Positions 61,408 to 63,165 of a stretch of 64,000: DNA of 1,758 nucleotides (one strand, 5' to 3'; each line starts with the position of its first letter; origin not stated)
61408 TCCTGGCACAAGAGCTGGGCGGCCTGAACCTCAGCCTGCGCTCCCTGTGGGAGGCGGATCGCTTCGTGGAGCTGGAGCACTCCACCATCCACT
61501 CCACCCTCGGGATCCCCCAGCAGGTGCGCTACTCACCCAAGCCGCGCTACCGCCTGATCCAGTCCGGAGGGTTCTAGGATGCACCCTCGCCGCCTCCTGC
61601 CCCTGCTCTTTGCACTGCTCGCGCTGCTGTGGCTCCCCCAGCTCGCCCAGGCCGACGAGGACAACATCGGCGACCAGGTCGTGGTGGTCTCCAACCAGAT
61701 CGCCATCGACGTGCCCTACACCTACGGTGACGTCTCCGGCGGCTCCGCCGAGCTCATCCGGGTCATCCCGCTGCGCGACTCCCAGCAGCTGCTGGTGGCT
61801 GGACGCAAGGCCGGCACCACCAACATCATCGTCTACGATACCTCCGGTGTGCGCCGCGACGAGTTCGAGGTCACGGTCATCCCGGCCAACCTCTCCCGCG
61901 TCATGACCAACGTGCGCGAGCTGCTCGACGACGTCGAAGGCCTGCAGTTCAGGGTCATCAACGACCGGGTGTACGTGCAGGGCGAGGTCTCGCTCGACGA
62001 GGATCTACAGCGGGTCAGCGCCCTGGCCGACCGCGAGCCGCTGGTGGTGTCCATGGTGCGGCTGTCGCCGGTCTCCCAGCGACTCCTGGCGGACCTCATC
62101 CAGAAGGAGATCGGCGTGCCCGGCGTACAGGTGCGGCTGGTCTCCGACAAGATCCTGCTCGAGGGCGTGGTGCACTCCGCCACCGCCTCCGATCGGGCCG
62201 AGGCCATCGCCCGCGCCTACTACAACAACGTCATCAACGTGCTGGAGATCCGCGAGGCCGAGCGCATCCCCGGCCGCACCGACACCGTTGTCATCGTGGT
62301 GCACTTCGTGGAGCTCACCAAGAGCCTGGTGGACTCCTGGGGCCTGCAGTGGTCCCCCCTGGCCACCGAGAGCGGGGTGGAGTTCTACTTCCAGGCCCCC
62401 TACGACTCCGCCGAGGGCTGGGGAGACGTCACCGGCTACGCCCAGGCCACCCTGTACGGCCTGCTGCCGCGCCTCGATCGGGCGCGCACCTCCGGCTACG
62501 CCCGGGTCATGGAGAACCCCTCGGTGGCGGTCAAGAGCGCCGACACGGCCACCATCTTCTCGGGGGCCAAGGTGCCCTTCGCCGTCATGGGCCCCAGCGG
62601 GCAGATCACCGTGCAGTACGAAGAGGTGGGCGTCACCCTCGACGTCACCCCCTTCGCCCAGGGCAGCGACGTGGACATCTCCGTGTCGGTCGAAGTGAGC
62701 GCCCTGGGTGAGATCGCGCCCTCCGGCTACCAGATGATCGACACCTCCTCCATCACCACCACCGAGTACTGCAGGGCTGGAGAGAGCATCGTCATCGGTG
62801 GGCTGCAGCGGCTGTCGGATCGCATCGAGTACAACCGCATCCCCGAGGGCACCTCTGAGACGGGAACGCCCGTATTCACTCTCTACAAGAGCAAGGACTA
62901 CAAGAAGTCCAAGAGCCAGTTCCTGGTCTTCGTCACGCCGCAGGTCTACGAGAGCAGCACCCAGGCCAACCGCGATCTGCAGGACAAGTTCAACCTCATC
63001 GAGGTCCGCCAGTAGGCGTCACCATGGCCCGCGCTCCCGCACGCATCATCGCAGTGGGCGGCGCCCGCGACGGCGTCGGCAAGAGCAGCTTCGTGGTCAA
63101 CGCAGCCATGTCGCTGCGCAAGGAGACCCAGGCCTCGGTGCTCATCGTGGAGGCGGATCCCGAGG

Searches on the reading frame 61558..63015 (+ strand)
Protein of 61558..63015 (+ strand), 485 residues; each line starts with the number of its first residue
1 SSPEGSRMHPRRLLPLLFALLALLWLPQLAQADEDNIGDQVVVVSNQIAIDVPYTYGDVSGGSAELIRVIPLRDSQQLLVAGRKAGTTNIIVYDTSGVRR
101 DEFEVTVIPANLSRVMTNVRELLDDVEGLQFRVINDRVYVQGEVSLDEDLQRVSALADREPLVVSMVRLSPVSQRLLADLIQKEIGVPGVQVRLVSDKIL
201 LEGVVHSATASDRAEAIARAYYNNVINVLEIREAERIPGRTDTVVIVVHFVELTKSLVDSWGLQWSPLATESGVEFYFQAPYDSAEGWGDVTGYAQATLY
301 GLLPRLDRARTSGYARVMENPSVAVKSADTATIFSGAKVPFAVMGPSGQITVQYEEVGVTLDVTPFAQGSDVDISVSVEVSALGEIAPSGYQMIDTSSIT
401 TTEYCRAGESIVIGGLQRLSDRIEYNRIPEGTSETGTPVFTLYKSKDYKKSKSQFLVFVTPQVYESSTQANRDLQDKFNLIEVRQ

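Call 36: find_encoding_contigs(protein=window:61558-63015:+, flank=10000, max_places=6)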
Protein window:61558-63015:+ (485 aa): no gene with exactly this product is on record in the collection.

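Call 40: find_encoding_contigs(protein=window:61579-63015:+, flank=10000, max_places=6)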
Protein window:61579-63015:+ (478 aa): 6 contigs read that carry it; 3 places shown.
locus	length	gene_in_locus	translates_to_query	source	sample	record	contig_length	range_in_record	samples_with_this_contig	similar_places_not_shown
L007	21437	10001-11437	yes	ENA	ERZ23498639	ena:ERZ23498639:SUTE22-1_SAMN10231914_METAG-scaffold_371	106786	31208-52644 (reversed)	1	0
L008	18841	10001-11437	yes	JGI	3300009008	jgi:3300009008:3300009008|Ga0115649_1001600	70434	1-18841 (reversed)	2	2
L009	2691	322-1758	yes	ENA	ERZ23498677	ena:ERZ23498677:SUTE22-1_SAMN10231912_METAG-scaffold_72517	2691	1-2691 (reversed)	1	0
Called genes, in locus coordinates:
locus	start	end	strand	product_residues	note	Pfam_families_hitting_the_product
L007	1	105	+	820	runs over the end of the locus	PF02518:HATPase_c, PF00204:DNA_gyraseB, PF01751:Toprim, PF21249:GyrB_hook (weak), PF00986:DNA_gyraseB_C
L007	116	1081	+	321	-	PF02374:ArsA_ATPase, PF01656:CbiA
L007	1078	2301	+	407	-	PF13614:AAA_31, PF01656:CbiA, PF02374:ArsA_ATPase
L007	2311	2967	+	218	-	-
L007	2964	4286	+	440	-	-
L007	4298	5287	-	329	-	PF01040:UbiA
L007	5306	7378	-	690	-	PF00069:Pkinase, PF07714:PK_Tyr_Ser-Thr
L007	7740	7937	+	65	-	-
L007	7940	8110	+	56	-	-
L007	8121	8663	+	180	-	PF01478:Peptidase_A24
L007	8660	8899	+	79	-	-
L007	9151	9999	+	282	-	PF16976:RcpC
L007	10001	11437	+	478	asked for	PF13629:T2SS-T3SS_pil_N (weak), PF04972:BON (faint), PF00263:Secretin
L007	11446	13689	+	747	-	PF01656:CbiA (faint), PF13191:AAA_16 (faint), PF00437:T2SSE, PF27713:UCP018868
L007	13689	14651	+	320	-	PF00482:T2SSF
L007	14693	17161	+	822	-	PF03176:MMPL, PF12349:Sterol-sensing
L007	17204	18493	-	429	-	-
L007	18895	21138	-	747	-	PF03781:FGE-sulfatase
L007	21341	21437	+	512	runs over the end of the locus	PF07610:DUF1573 (faint), PF22544:HYDIN_VesB_CFA65-like_Ig (faint)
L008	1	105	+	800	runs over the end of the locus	PF02518:HATPase_c, PF00204:DNA_gyraseB, PF01751:Toprim, PF21249:GyrB_hook (weak), PF00986:DNA_gyraseB_C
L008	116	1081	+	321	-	PF02374:ArsA_ATPase, PF01656:CbiA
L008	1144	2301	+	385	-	PF01656:CbiA, PF02374:ArsA_ATPase, PF13614:AAA_31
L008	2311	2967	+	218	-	-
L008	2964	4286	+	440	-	-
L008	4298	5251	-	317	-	PF01040:UbiA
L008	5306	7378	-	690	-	PF00069:Pkinase, PF07714:PK_Tyr_Ser-Thr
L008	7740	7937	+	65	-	-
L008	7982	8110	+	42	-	-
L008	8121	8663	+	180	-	PF01478:Peptidase_A24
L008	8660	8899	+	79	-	-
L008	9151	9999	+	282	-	PF16976:RcpC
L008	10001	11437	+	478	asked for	PF13629:T2SS-T3SS_pil_N (weak), PF04972:BON (faint), PF00263:Secretin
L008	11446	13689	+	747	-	PF01656:CbiA (faint), PF13191:AAA_16 (faint), PF00437:T2SSE, PF27713:UCP018868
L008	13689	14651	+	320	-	PF00482:T2SSF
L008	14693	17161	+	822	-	PF03176:MMPL, PF12349:Sterol-sensing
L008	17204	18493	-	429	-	-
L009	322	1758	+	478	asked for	PF13629:T2SS-T3SS_pil_N (weak), PF04972:BON (faint), PF00263:Secretin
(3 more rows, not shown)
